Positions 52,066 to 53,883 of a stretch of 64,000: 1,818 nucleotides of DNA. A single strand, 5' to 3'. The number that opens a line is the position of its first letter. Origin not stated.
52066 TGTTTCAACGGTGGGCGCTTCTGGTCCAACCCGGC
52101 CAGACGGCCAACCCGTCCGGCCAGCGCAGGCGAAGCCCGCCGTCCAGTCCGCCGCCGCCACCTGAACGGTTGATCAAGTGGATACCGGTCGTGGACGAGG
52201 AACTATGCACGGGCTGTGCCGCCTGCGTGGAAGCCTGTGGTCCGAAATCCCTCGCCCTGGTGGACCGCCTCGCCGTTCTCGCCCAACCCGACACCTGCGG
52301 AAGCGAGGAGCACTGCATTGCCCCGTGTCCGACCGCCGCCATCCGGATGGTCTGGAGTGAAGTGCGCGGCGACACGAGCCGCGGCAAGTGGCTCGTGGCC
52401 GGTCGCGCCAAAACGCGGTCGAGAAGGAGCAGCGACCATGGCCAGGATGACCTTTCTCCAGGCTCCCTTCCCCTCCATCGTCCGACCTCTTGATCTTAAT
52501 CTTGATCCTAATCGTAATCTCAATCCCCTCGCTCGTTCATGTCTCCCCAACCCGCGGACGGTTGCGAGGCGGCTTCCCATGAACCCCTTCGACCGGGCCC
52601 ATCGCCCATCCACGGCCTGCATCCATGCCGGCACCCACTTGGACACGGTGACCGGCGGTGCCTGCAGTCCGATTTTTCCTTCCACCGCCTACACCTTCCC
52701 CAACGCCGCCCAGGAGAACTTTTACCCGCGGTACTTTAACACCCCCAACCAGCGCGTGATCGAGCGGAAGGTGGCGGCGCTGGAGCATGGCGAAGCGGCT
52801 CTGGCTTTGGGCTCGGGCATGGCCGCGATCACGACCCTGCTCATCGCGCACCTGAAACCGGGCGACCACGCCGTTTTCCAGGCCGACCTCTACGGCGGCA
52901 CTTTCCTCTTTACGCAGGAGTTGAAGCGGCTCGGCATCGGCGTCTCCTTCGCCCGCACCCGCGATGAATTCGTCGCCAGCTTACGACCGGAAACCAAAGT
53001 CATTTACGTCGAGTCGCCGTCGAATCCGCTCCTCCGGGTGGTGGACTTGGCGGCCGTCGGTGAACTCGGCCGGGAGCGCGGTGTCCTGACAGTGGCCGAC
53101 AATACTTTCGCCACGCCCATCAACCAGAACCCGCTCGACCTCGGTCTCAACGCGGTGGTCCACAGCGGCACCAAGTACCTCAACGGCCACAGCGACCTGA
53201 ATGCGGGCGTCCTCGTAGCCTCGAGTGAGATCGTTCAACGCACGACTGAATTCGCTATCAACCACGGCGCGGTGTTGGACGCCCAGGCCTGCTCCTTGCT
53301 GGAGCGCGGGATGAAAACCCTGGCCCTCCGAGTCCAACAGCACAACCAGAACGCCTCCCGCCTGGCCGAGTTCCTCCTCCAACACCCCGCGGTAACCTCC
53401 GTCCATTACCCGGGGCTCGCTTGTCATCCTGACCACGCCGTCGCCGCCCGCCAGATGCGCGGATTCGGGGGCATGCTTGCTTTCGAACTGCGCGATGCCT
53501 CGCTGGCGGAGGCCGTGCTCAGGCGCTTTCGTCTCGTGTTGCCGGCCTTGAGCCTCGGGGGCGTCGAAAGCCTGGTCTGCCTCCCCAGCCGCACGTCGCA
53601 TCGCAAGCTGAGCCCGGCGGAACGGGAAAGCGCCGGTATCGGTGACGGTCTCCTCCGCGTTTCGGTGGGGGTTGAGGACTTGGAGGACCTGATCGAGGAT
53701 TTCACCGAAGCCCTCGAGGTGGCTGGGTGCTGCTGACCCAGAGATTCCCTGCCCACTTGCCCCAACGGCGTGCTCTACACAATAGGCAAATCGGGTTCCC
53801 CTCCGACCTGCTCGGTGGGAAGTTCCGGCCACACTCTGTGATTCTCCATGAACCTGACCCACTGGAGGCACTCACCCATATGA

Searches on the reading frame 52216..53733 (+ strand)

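Call 8: search_protein_families(library=pfam, proteins=[window:52216-53733:+], max_evalue=0.001)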
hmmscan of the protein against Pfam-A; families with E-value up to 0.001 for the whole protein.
window:52216-53733:+ (506 aa): 2 families
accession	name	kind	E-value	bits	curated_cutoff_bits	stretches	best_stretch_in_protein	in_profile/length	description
PF01053.26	Cys_Met_Meta_PP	-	1.1e-120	403.2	27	1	132-501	1-381/381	Cys/Met metabolism PLP-dependent enzyme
PF00155.27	Aminotran_1_2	-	0.00069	19.3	19.7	0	172-383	37-279/361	Aminotransferase class I and II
